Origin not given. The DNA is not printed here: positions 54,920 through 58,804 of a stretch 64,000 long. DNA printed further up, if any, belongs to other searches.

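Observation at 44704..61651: DPPR-synthase homologue plus three AftD-like GT-C paralogs suggest a polyprenyl-phospho-pentofuranose glycan pathway outside Actinobacteria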

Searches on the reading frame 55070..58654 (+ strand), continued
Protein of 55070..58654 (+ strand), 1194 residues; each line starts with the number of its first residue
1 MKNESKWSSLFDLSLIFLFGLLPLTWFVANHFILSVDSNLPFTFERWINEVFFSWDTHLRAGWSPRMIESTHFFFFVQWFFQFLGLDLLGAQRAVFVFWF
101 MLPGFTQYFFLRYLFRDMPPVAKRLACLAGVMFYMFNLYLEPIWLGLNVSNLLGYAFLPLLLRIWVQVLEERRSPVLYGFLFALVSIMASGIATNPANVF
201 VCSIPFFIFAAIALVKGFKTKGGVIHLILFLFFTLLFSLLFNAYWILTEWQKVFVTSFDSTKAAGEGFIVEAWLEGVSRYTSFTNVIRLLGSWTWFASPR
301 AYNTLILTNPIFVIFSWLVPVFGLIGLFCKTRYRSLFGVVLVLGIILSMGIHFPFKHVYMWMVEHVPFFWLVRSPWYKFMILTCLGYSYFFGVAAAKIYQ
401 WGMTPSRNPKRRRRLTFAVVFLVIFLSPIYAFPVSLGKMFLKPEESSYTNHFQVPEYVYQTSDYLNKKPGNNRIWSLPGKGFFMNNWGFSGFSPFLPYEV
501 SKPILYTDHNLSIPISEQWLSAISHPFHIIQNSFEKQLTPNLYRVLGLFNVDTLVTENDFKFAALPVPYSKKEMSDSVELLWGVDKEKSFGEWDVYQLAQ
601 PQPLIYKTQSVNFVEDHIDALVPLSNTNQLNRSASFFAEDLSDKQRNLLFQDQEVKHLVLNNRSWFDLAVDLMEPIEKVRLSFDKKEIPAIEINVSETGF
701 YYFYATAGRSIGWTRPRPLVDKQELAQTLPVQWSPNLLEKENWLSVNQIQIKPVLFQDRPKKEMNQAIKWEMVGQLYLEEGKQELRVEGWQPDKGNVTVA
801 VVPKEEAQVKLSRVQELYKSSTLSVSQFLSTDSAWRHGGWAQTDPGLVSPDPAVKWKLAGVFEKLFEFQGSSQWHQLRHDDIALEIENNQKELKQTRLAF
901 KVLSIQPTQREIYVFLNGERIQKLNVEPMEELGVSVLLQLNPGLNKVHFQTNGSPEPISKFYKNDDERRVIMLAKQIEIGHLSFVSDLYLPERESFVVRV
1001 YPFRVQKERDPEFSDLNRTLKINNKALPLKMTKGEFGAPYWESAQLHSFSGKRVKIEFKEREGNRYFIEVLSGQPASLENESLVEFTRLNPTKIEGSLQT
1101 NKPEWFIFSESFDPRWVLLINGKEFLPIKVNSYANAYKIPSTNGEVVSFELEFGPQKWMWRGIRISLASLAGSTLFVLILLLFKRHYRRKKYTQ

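Call 18: find_encoding_contigs(protein=P0004, flank=10000, max_places=3)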
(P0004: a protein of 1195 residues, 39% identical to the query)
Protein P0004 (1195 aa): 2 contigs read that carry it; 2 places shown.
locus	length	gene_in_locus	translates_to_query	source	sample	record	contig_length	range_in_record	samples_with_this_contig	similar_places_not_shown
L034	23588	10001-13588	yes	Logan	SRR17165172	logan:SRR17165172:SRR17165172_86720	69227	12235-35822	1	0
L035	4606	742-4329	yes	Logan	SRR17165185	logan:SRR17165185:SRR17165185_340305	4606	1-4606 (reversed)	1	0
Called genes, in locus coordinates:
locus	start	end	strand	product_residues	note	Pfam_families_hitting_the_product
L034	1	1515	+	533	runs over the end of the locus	-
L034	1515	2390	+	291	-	PF01040:UbiA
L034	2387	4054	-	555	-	PF02310:B12-binding, PF04055:Radical_SAM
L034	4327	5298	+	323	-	PF01073:3Beta_HSD, PF01370:Epimerase, PF04321:RmlD_sub_bind, PF16363:GDP_Man_Dehyd, PF07993:NAD_binding_4, PF02719:Polysacc_synt_2 (weak)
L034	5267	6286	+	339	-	PF13302:Acetyltransf_3 (faint), PF13508:Acetyltransf_7 (faint), PF00583:Acetyltransf_1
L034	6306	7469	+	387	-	PF01041:DegT_DnrJ_EryC1, PF00266:Aminotran_5 (faint), PF01053:Cys_Met_Meta_PP, PF01212:Beta_elim_lyase (weak), PF00155:Aminotran_1_2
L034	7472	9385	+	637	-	PF13522:GATase_6, PF13537:GATase_7, PF00733:Asn_synthase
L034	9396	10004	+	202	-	PF13489:Methyltransf_23, PF13649:Methyltransf_25, PF08241:Methyltransf_11, PF08242:Methyltransf_12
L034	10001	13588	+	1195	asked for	-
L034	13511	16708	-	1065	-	-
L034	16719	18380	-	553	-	PF02543:Carbam_trans_N, PF16861:Carbam_trans_C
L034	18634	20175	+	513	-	-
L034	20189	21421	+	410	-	PF00534:Glycos_transf_1, PF13692:Glyco_trans_1_4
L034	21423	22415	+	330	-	PF13489:Methyltransf_23, PF07021:MetW, PF13847:Methyltransf_31, PF08241:Methyltransf_11, PF08242:Methyltransf_12, PF13649:Methyltransf_25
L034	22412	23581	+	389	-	PF00534:Glycos_transf_1, PF13692:Glyco_trans_1_4, PF13524:Glyco_trans_1_2, PF26337:Gtf3_C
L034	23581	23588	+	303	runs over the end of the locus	PF01370:Epimerase, PF04321:RmlD_sub_bind, PF16363:GDP_Man_Dehyd, PF01073:3Beta_HSD, PF02719:Polysacc_synt_2, PF07993:NAD_binding_4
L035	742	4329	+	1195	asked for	-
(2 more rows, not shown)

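Call 22: search_solved_structures(query=A1, max_evalue=1, show_alignments=2)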
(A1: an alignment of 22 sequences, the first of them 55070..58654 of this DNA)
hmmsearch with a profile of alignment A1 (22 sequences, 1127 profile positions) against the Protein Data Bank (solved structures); distinct sequences matched with E-value up to 1: 6.
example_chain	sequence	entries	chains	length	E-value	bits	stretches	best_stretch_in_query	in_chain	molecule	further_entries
6w98_A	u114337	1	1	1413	3.4e-16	61.5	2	1028-1115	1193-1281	F5/8 type C domain-containing protein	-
6wbx_A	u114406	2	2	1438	3.7e-16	61.4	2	1028-1115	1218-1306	DUF3367 domain-containing protein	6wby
2ao9_A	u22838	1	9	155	0.013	16.6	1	767-838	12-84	Phage protein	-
5uhq_A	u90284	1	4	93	0.28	12.2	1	142-224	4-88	Sugar transporter SemiSWEET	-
3qhq_A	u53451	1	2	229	0.42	11.6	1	549-644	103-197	Sag0897 family CRISPR-associated protein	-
4qnc_A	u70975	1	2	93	0.96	10.4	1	142-224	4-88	chemical transport protein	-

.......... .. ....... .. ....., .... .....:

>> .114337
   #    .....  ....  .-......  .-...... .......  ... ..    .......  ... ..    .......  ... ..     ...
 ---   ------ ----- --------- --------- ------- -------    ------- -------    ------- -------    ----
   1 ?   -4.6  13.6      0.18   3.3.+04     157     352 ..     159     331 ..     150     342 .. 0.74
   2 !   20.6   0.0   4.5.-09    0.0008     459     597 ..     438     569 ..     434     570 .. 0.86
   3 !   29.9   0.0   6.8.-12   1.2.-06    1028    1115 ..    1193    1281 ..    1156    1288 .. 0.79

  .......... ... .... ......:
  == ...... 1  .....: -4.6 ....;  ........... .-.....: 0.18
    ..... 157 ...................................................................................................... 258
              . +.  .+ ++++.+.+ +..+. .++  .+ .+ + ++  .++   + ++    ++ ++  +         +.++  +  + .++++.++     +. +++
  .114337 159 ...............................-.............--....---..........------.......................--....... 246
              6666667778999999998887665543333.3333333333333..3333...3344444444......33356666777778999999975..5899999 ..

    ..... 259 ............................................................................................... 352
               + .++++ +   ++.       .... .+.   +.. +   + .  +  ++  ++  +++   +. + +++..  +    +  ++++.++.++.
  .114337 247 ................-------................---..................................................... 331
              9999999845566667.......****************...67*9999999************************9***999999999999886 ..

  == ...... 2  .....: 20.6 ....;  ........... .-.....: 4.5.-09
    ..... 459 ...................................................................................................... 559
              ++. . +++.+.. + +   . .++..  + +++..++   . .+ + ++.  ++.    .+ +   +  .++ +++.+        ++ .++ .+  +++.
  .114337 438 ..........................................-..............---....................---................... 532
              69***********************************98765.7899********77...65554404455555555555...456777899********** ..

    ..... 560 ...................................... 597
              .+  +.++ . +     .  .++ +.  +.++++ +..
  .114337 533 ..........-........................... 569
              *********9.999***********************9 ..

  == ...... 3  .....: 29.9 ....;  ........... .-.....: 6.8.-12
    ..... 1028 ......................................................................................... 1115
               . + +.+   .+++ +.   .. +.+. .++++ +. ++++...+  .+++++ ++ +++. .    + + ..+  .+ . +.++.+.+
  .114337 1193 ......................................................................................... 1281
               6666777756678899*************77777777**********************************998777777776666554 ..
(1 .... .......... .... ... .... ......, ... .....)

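Call 54: search_protein_families(library=pfam, proteins=[L018:2481-5327:+, L018:13089-14315:+, L018:14312-15382:+, L018:15369-16343:+, L018:16340-17020:+, L017:272-1246:+, L017:2433-3692:+, L017:3921-4631:+, L017:13226-14047:+, L017:14082-14912:+], max_evalue=0.0001)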
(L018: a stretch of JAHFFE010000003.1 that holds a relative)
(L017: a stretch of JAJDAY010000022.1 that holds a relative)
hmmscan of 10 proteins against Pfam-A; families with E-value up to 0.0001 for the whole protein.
L018:2481-5327:+ (948 aa): 7 families
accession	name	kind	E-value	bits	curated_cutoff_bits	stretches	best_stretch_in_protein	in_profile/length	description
PF00534.26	Glycos_transf_1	-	3e-32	111.9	26.4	1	185-338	13-165/172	Glycosyl transferases group 1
PF13692.12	Glyco_trans_1_4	-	4.3e-27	95.6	27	1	188-331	2-142/142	Glycosyl transferases group 1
PF00535.33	Glycos_transf_2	-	1.2e-21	77.9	23.3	2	627-784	1-163/168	Glycosyl transferase family 2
PF13641.12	Glyco_tranf_2_3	-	4.8e-13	50.1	27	1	624-831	2-217/230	Glycosyltransferase like family 2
PF20706.3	GT4-conflict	-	3e-10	40.1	26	1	166-336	175-348/385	Family 4 Glycosyltransferase in conflict systems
PF13632.12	Glyco_trans_2_3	-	1.6e-08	35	27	1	698-900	1-195/198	Glycosyl transferase family group 2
PF13439.12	Glyco_transf_4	-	3.7e-07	30.8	28.5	1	17-170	2-163/170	Glycosyltransferase Family 4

L018:13089-14315:+ (408 aa): 0 families

L018:14312-15382:+ (356 aa): 1 family
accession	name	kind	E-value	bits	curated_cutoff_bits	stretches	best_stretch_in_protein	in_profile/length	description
PF01757.29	Acyl_transf_3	-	8.2e-27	94.5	31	1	11-331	3-321/326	Acyltransferase domain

L018:15369-16343:+ (324 aa): 6 families
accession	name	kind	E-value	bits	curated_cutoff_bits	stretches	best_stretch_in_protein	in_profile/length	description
PF13489.12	Methyltransf_23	-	1e-28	100.5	27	1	121-263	18-160/164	Methyltransferase domain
PF08241.18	Methyltransf_11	-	9e-17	62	21.2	1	130-219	1-95/95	Methyltransferase domain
PF13649.12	Methyltransf_25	-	1.6e-14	54.7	27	1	129-215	1-97/97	Methyltransferase domain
PF08242.18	Methyltransf_12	-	1.1e-10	42.6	30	1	130-217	1-98/98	Methyltransferase domain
PF13847.12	Methyltransf_31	-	3.8e-09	36.8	27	1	127-223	5-113/145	Methyltransferase domain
PF07021.18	MetW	-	1.1e-07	32.1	21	1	129-228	17-116/193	Methionine biosynthesis protein MetW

L018:16340-17020:+ (226 aa): 2 families
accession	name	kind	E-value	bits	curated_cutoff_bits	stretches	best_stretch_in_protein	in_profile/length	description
PF00535.33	Glycos_transf_2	-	1.2e-37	129.8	23.3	1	4-162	1-164/168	Glycosyl transferase family 2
PF10111.15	Glyco_tranf_2_2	-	6.5e-08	32.8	27.3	1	4-99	1-100/276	Glycosyltransferase like family 2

L017:272-1246:+ (324 aa): 0 families

L017:2433-3692:+ (419 aa): 2 families
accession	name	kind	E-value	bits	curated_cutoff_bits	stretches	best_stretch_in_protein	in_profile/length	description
PF13692.12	Glyco_trans_1_4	-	2.4e-25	89.9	27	1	238-386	2-142/142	Glycosyl transferases group 1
PF00534.26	Glycos_transf_1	-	3e-22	79.4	26.4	1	232-398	10-170/172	Glycosyl transferases group 1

L017:3921-4631:+ (236 aa): 6 families
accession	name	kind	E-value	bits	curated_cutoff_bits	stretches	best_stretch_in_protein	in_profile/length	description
PF08241.18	Methyltransf_11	-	7.1e-16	59.1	21.2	1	41-133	1-95/95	Methyltransferase domain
PF13649.12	Methyltransf_25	-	1.2e-12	48.7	27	1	40-129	1-97/97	Methyltransferase domain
PF13847.12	Methyltransf_31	-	1.3e-09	38.3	27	1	37-139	4-116/145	Methyltransferase domain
PF13489.12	Methyltransf_23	-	2.3e-08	34.4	27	1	36-159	22-147/164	Methyltransferase domain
PF08242.18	Methyltransf_12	-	1.7e-06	29.1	30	1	41-131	1-98/98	Methyltransferase domain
PF01209.24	Ubie_methyltran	-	8.5e-06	25.7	20.1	1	75-133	94-151/233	ubiE/COQ5 methyltransferase family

L017:13226-14047:+ (273 aa): 5 families
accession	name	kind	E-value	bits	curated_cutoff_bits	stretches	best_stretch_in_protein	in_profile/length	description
PF00535.33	Glycos_transf_2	-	7.3e-28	98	23.3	1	6-128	1-128/168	Glycosyl transferase family 2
PF10111.15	Glyco_tranf_2_2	-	2.4e-17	63.7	27.3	1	6-221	1-254/276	Glycosyltransferase like family 2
PF13641.12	Glyco_tranf_2_3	-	7.6e-09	36.3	27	1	2-177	1-198/230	Glycosyltransferase like family 2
PF13632.12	Glyco_trans_2_3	-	1.1e-07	32.3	27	1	81-223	1-148/198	Glycosyl transferase family group 2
PF03452.20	Anp1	-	5.6e-05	23.1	28.8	0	7-63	25-83/263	Anp1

L017:14082-14912:+ (276 aa): 4 families
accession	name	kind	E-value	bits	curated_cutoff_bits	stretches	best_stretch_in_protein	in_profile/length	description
PF08241.18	Methyltransf_11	-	4.4e-10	40.5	21.2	1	55-166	1-95/95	Methyltransferase domain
PF13489.12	Methyltransf_23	-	7.4e-10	39.2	27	1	39-173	13-123/164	Methyltransferase domain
PF13649.12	Methyltransf_25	-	1.7e-06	29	27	1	55-162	2-97/97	Methyltransferase domain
PF13847.12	Methyltransf_31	-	1.9e-05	24.8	27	0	120-169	61-112/145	Methyltransferase domain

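Call 55: predict_structure(alignment_id=A1)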
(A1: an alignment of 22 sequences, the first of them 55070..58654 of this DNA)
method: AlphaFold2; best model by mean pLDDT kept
length: 1194 residues; sequences in the alignment: 22
mean_pLDDT: 82.8   pTM: 0.80
mean pLDDT of the five models: 82.8, 80.3, 79.8, 79.7, 78.0
residues with pLDDT >= 90: 473; 70-90: 544; 50-70: 98; < 50: 79
segments of 3 or more residues with pLDDT < 50: 256-268, 294-298, 510-520, 709-741, 755-761, 834-840
pLDDT, mean of each block of 10 residues (from residue 1): 72 95 92 81 84 86 80 91 93 95 97 94 95 94 85 95 93 91 95 87 91 83 89 96 91 53 40 73 87 50 83 93 95 93 91 87 79 76 96 96 90 93 94 89 61 93 92 84 81 85 77 36 74 82 91 93 71 88 93 93 90 87 86 86 86 85 86 84 63 89 74 33 40 40 77 57 63 87 80 68 90 83 84 48 78 90 84 82 90 89 83 89 78 86 93 83 78 91 83 83 74 78 87 81 80 83 82 63 82 93 91 92 92 92 91 93 96 94 87 74
secondary structure, 60 per line:
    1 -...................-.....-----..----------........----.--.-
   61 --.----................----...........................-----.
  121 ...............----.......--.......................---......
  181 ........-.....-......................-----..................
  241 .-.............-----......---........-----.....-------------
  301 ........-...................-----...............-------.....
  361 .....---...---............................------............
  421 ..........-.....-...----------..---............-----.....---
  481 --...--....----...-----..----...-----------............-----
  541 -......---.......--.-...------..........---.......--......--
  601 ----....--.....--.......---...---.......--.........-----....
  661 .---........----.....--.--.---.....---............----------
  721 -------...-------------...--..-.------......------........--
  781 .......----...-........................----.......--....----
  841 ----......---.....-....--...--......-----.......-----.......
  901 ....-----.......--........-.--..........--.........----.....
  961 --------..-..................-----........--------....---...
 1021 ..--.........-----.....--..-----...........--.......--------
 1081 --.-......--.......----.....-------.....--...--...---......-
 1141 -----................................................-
elements in order (helices of 4 or more, strands of 3 or more residues): H2-20 H22-26 H44-51 H68-83 H88-114 H120-135 H140-146 H149-171 H175-188 H190-194 H196-217 H223-241 H243-255 H261-266 H270-277 H283-287 H301-308 H310-328 H334-348 H356-365 H375-402 H409-430 H432-436 H456-467 E473-477 E483-485 E488-491 H524-535 H542-547 E551-557 H571-580 E584-590 E593-598 E605-608 E611-615 H618-624 E634-637 H643-651 E657-661 H665-672 E677-681 E691-695 E699-710 E728-730 E744-746 H759-764 E771-778 E781-787 E796-803 H804-819 E824-830 H833-836 E848-850 E854-858 H860-863 E866-868 E871-876 E882-888 E894-904 E910-916 E919-926 E931-940 E943-951 E972-989 E995-1002 H1011-1014 E1018-1022 E1025-1033 E1039-1043 E1053-1060 E1066-1072 E1085-1090 E1093-1099 E1104-1108 E1116-1120 E1123-1125 E1128-1130 E1134-1139 E1146-1153 H1154-1193
